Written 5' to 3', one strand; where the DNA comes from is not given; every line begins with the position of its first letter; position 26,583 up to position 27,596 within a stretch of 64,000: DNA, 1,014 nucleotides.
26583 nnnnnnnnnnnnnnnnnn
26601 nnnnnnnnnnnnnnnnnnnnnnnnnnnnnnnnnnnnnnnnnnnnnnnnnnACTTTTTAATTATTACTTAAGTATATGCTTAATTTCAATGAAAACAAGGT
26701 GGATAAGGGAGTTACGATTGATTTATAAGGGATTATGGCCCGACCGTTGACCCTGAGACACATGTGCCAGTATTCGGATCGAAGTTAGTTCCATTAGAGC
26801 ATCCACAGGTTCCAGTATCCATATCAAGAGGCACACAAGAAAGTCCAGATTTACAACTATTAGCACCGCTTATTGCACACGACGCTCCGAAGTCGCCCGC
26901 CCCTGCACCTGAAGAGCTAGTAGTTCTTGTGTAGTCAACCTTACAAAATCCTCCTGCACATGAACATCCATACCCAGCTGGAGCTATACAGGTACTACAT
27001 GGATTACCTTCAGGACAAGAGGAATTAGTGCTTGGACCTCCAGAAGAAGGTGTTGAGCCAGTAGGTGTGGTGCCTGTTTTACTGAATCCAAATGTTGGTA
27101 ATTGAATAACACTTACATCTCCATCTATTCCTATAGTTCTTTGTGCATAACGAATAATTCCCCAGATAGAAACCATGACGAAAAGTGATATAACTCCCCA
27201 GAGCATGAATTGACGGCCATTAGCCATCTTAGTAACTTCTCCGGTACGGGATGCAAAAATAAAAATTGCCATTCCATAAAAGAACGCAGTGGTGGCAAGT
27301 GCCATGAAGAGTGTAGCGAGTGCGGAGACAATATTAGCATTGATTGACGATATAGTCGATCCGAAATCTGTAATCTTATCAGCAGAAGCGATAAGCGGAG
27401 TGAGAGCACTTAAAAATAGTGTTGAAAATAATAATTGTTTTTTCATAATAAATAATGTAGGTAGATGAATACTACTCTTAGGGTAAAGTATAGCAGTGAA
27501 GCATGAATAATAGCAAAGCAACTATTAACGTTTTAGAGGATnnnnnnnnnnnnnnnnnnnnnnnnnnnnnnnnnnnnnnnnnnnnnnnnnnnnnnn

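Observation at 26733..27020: Disulfide-rich extracellular tail fused to a pilin-like protein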

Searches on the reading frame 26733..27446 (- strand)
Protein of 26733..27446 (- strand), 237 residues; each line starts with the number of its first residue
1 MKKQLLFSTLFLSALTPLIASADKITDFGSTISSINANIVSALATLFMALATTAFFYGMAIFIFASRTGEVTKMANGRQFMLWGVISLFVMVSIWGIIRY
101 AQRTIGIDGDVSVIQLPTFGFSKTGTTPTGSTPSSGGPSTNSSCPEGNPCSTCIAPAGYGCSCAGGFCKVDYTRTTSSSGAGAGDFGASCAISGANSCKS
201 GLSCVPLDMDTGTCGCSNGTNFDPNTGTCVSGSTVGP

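Call 3: search_protein_families(library=pfam, proteins=[window:26733-27446:-], max_evalue=1)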
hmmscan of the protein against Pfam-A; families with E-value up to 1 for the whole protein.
window:26733-27446:- (237 aa): 1 family
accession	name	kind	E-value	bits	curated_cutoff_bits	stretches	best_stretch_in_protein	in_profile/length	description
PF18895.5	T4SS_pilin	-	9.7e-05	22.8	26.6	1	29-100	2-70/71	Type IV secretion system pilin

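Call 4: search_protein_families(library=ncbifam, proteins=[window:26733-27446:-], max_evalue=1)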
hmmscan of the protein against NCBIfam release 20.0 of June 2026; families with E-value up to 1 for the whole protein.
window:26733-27446:- (237 aa): 2 families
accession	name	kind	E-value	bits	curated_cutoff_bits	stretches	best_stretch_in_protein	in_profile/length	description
NF045849.1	ICE_MMCAP2_0565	equivalog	0.071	12.8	40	1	25-98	2-73/80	Mbov_0395 family pilin-like conjugal transfer protein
NF033904.1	LlsX_fam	subfamily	0.12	12.5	29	1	87-132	18-63/90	LlsX family protein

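Call 8: find_homologous_proteins(query=window:26733-27446:-, max_evalue=0.001)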
Query window:26733-27446:- (237 aa): 6 proteins with E <= 0.001 among 804 candidates.
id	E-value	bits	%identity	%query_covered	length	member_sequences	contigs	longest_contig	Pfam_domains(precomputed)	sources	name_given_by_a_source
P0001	5.3e-150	515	100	100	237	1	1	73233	-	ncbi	-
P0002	5.4e-47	178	48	97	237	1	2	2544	-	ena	-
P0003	3.7e-26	110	52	45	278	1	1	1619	-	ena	-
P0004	1.6e-23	102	36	83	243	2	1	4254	-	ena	-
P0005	1.1e-7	50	41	29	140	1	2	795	-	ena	-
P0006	8.9e-4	37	30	51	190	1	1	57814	PF18895.6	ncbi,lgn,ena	-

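Call 11: find_encoding_contigs(protein=P0001, flank=3000, max_places=3)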
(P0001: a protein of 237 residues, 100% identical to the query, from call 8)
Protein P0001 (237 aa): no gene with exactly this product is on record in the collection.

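Call 12: find_encoding_contigs(protein=P0002, flank=5000, max_places=4)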
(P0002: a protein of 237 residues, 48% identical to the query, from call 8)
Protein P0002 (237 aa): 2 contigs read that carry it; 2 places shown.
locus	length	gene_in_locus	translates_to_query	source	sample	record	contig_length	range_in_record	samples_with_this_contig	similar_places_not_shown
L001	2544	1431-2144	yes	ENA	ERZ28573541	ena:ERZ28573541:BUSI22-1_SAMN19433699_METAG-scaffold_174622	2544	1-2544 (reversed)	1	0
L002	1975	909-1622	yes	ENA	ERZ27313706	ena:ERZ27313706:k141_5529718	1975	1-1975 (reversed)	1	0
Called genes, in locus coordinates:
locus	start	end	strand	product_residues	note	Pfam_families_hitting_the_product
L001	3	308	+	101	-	?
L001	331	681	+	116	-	-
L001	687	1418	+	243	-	-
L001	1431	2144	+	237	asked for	-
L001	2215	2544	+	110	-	?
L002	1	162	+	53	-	?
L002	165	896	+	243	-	-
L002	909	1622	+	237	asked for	-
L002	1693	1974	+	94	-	?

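Call 26: find_related_loci(query=A1, collection=genome_contigs, flank=4000)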
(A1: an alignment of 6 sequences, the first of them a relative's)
Query A1 (237 aa) in genome_contigs; peptide patterns used: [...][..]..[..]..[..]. (x = any residue, [..] = any of these).
376 stretches matched a pattern; 357 encode a relative of the query (tblastn E <= 1e-3); the best 80 are kept; 80 distinct loci.
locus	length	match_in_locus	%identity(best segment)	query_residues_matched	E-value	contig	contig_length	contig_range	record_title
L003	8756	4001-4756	36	1-233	4e-30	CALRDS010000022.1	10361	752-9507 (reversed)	MAG: Candidatus Nomurabacteria bacterium isolate Baikal-1350m-319 genome assembly, contig: Baikal-1350m-c23095, whole ge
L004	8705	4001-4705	32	5-215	4e-29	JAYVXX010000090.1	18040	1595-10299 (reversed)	MAG: Candidatus Paceibacterota bacterium isolate GL85_DN_metabinner_41_sub GL85_DN_metabinner_41_sub_89, whole genome sh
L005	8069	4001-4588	36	1-165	2e-29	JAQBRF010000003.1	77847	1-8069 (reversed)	MAG: Candidatus Nomurabacteria bacterium isolate RYN_392 scaffold_1831318, whole genome shotgun sequence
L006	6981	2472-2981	37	1-166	2e-27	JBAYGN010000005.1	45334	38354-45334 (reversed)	MAG: Candidatus Paceibacterota bacterium isolate SO_2016_GW1_126 scaffold01547_OW334_2016, whole genome shotgun sequence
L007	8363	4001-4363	46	28-149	1e-25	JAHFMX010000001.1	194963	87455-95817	MAG: bacterium isolate nzgw467 NODE_42_length_194964_cov_18.308171, whole genome shotgun sequence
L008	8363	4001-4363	42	1-121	2e-25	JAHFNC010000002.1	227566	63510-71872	MAG: bacterium isolate nzgw471 NODE_34_length_227567_cov_5.249211, whole genome shotgun sequence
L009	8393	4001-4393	38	1-123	1e-24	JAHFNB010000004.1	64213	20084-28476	MAG: bacterium isolate nzgw470 NODE_333_length_64214_cov_29.339179, whole genome shotgun sequence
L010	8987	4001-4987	42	1-151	2e-24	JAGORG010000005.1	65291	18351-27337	MAG: Candidatus Paceibacterota bacterium isolate Gw_Eff_bin_248 Gw_Eff_609_length_65291_cov_12.754542, whole genome shot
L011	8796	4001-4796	35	3-142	7e-23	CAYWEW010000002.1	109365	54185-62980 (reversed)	MAG TPA_asm: uncultured Candidatus Saccharibacteria bacterium isolate SRP219642_co7_139 genome assembly, contig: NODE_18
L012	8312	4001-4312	40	21-124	1e-22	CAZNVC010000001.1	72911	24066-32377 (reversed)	MAG TPA_asm: uncultured Candidatus Saccharibacteria bacterium isolate SRP278252_co1_774 genome assembly, contig: NODE_42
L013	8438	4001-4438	38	1-147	1e-22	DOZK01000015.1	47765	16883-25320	MAG TPA_asm: Candidatus Nomurabacteria bacterium isolate UBA11704 contig_4218, whole genome shotgun sequence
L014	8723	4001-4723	34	1-233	2e-22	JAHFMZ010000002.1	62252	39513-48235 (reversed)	MAG: bacterium isolate nzgw469 NODE_355_length_62253_cov_4.275864, whole genome shotgun sequence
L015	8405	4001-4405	39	13-145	3e-22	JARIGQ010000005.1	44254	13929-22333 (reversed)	MAG: Candidatus Nomurabacteria bacterium isolate CullarsAll.DT.22 k141_871251, whole genome shotgun sequence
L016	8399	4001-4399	35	25-169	4e-22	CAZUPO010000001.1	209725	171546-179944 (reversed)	MAG TPA_asm: uncultured Candidatus Saccharibacteria bacterium isolate SRP278252_co2_775 genome assembly, contig: NODE_57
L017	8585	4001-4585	30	1-170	1e-21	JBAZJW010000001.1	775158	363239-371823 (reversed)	MAG: Candidatus Paceibacterota bacterium isolate SO_2017_LW4_129 scaffold_18_c1_LW137-91_2017, whole genome shotgun sequ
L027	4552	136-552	38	1-136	1e-22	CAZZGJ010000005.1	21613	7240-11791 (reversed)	MAG TPA_asm: uncultured Candidatus Saccharibacteria bacterium isolate SRP285395_co2_353 genome assembly, contig: NODE_38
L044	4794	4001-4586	36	1-118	4e-15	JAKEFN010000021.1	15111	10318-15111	MAG: bacterium isolate PMV_2_maxbin.003 PMV_2_maxbin.003.k101_362422, whole genome shotgun sequence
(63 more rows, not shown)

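Call 27: predict_structure(alignment_id=A1)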
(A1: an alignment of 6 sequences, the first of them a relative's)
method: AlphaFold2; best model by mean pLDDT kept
length: 237 residues; sequences in the alignment: 6
mean_pLDDT: 52.1   pTM: 0.29
mean pLDDT of the five models: 52.1, 49.7, 49.2, 49.1, 49.0
residues with pLDDT >= 90: 0; 70-90: 37; 50-70: 82; < 50: 118
segments of 3 or more residues with pLDDT < 50: 1-9, 12-35, 108-144, 174-204, 206-213, 233-237
pLDDT, mean of each block of 10 residues (from residue 1): 46 45 38 46 63 72 73 70 74 69 54 42 35 33 54 57 61 45 35 39 45 51 58 43
secondary structure, 60 per line:
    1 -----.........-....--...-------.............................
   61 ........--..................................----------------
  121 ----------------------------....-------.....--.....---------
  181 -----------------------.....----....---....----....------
elements in order: H6-14 H16-19 H32-68 H71-104 E160-164 E167-171 E204-208 E213-216 E220-223 E228-231

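Call 54: fold_search(model_id=the predicted structure, library=pdb)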
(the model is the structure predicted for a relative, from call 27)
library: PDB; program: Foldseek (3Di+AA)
matches with E <= 10: 267; with E <= 0.001: 0
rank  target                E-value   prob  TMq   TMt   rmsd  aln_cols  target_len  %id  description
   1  6cnn_A                7.9e-02  0.99  0.30  0.20  11.7       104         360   12  Cryo-EM structure of the human SK4/calmodulin channel complex in the Ca2+ bound state I (released 2018-05-02)
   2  3g67_A                2.1e-01  0.97  0.28  0.31  11.0       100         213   18  Crystal Structure of a Soluble Chemoreceptor from Thermotoga maritima (released 2009-07-28)
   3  3g6b_B                4.0e-01  0.92  0.28  0.31  11.2       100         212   18  Crystal structure of a Soluble Chemoreceptor from Thermotoga maritima Asn217Ile mutant (released 2009-07-28)
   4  6cnm_A                4.2e-01  0.92  0.31  0.21  10.7       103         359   12  Cryo-EM structure of the human SK4/calmodulin channel complex (released 2018-05-02)
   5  3g67_B                4.8e-01  0.91  0.29  0.32  18.2       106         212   18  Crystal Structure of a Soluble Chemoreceptor from Thermotoga maritima (released 2009-07-28)
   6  9o48_A                5.7e-01  0.92  0.31  0.20  12.6       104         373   10  Cryo-EM structure of the human SK2-4 chimera/calmodulin channel complex in the Ca2+ bound state (released 2025-07-09)
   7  9o53_A                7.3e-01  0.90  0.31  0.21  13.2       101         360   10  Cryo-EM structure of the human SK2-4 chimera/calmodulin channel complex bound to a small molecule inhibitor (released 2025-07-09)
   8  6j2l_A                7.3e-01  0.60  0.20  0.24  11.3        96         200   14  Crystal structure of Bi-functional enzyme (released 2020-01-01)
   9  3g6b_A                7.8e-01  0.82  0.28  0.31  11.0       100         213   18  Crystal structure of a Soluble Chemoreceptor from Thermotoga maritima Asn217Ile mutant (released 2009-07-28)
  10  9o51_A                9.4e-01  0.85  0.31  0.22  12.7        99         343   11  Cryo-EM structure of the human SK2-4 chimera/calmodulin channel complex in the Ca2+ free state (released 2025-07-09)
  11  1qu7_B                9.4e-01  0.82  0.31  0.33  15.4       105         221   15  FOUR HELICAL-BUNDLE STRUCTURE OF THE CYTOPLASMIC DOMAIN OF A SERINE CHEMOTAXIS RECEPTOR (released 2000-07-12)
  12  6j22_A                1.2e+00  0.47  0.19  0.22  11.6        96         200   12  Crystal structure of Bi-functional enzyme (released 2020-01-01)
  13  9vub_A                1.3e+00  0.77  0.31  0.20  13.4       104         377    9  channel C complex with 3 (released 2026-03-11)
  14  6s1k_E                1.5e+00  0.77  0.29  0.62   7.6        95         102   10  E. coli Core Signaling Unit, carrying QQQQ receptor mutation (released 2020-01-22)
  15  1yvw_A                1.6e+00  0.84  0.19  0.48   9.1        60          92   10  Crystal structure of Phosphoribosyl-ATP pyrophosphohydrolase from Bacillus cereus. NESGC target BcR13. (released 2005-03-01)
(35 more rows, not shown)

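Call 61: find_encoding_contigs(protein=P0003, flank=5000, max_places=3)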
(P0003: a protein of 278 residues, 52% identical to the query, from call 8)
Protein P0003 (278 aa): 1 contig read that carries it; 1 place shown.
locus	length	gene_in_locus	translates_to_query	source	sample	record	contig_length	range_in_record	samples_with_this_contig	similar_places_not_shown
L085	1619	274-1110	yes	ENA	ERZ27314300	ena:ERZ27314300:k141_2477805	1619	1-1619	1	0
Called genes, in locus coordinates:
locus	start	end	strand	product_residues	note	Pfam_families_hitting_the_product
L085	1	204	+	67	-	?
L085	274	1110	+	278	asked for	-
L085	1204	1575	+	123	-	-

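Call 69: find_related_loci(query=A6, collection=metagenome_contigs, flank=2500)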
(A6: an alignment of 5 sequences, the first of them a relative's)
Query A6 (237 aa) in metagenome_contigs; peptide patterns used: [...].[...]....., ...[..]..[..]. (x = any residue, [..] = any of these).
600 stretches matched a pattern (row limit reached: there are more); 540 encode a relative of the query (tblastn E <= 1e-3); the best 80 are kept; 80 distinct loci.
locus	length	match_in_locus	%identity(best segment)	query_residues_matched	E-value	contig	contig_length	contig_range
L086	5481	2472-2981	37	1-166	8e-28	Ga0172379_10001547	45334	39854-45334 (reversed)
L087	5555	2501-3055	34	8-187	5e-24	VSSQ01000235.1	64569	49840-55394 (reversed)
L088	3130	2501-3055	34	1-190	6e-23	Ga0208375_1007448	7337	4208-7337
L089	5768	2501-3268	41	1-165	2e-22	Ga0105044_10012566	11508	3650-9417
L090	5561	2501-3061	33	32-209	3e-22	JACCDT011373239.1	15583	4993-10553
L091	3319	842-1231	37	5-144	1e-21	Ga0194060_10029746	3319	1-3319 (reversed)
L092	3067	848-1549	32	5-229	1e-21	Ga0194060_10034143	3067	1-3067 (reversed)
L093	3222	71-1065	40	20-165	5e-21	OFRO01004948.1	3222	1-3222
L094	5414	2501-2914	34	30-158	3e-20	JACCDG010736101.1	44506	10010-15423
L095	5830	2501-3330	45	16-107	1e-18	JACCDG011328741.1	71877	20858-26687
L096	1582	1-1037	36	1-186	7e-19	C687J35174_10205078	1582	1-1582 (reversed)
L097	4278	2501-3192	36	1-149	9e-19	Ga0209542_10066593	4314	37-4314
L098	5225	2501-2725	44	28-102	2e-17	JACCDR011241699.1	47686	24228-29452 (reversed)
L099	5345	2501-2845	36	28-139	4e-17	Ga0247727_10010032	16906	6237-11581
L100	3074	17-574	44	12-118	2e-16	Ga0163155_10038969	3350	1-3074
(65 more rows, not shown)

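Call 79: search_protein_families(library=pfam, proteins=[L094:383-2245:+, L044:1940-3268:+, L087:1431-2453:+, L099:2186-3565:+, L008:4001-5239:+, L014:4001-4999:+, L017:4001-5227:+, L091:809-1855:+, L027:1107-2222:+, L099:3768-5096:+], max_evalue=0.01)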
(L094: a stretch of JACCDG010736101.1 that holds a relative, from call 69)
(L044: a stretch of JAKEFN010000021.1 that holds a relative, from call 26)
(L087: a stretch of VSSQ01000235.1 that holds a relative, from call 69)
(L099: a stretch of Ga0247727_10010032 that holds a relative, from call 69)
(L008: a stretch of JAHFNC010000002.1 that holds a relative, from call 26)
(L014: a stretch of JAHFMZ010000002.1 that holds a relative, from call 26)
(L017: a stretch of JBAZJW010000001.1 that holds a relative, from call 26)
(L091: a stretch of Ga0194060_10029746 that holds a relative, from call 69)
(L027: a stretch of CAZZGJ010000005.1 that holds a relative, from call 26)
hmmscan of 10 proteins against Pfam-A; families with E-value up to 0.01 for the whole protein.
L094:383-2245:+ (620 aa): 2 families
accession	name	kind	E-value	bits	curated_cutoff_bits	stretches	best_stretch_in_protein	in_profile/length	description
PF15887.11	Peptidase_Mx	-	0.0013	18.7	27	1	553-582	135-164/236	Putative zinc-binding metallo-peptidase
PF15890.11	Peptidase_Mx1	-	0.0026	17.6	25.6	0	478-585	122-196/240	Putative zinc-binding metallo-peptidase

L044:1940-3268:+ (442 aa): 1 family
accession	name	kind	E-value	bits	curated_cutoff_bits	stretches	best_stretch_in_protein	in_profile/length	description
PF18895.5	T4SS_pilin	-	9.4e-06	26.1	26.6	1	53-117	5-68/71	Type IV secretion system pilin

L087:1431-2453:+ (340 aa): 3 families
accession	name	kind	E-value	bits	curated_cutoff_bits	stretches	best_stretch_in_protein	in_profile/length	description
PF01471.23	PG_binding_1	-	2.5e-32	111.3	23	2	193-244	5-56/57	Putative peptidoglycan binding domain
PF09374.15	PG_binding_3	-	3.4e-07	30.8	24.6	0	196-227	6-33/76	Predicted Peptidoglycan domain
PF18895.5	T4SS_pilin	-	6.2e-05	23.4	26.6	1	52-112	12-70/71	Type IV secretion system pilin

L099:2186-3565:+ (459 aa): 1 family
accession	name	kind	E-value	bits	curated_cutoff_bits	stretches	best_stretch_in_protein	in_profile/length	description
PF18895.5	T4SS_pilin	-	2.9e-08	34.1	26.6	1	110-176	5-70/71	Type IV secretion system pilin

L008:4001-5239:+ (412 aa): 4 families
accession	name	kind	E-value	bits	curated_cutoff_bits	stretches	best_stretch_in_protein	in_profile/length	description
PF23416.1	DUF7107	-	1.6e-07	31.9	24.6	0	235-255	2-22/48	Domain of unknown function (DUF7107)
PF18895.5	T4SS_pilin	-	0.00012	22.5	26.6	1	35-101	5-70/71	Type IV secretion system pilin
PF05545.16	FixQ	-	0.00089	19.6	29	1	39-77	2-40/49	Cbb3-type cytochrome oxidase component FixQ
PF01683.23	EB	-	0.0096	16.4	24.3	0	186-219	7-40/52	EB module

L014:4001-4999:+ (332 aa): 3 families
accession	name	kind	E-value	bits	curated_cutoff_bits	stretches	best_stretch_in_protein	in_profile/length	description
PF15083.11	Colipase-like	-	0.00017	22.1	27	0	198-217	12-31/89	Colipase-like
PF07359.16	LEAP-2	-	0.00038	20.7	27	0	162-183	45-66/77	Liver-expressed antimicrobial peptide 2 precursor (LEAP-2)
PF18895.5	T4SS_pilin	-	0.0015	19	26.6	1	41-109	5-70/71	Type IV secretion system pilin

L017:4001-5227:+ (408 aa): 0 families

L091:809-1855:+ (348 aa): 2 families
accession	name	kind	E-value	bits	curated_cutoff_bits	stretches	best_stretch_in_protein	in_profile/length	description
PF18895.5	T4SS_pilin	-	0.00016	22.1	26.6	1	29-101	2-70/71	Type IV secretion system pilin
PF12725.13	DUF3810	-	0.0092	15.8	28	0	31-107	12-90/311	Protein of unknown function (DUF3810)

L027:1107-2222:+ (371 aa): 1 family
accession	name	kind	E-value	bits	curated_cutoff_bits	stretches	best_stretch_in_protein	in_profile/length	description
PF18895.5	T4SS_pilin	-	0.0069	16.9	26.6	0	43-107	10-70/71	Type IV secretion system pilin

L099:3768-5096:+ (442 aa): 1 family
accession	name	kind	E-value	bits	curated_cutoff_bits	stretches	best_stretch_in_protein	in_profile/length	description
PF18895.5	T4SS_pilin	-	0.0084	16.6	26.6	0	171-225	20-69/71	Type IV secretion system pilin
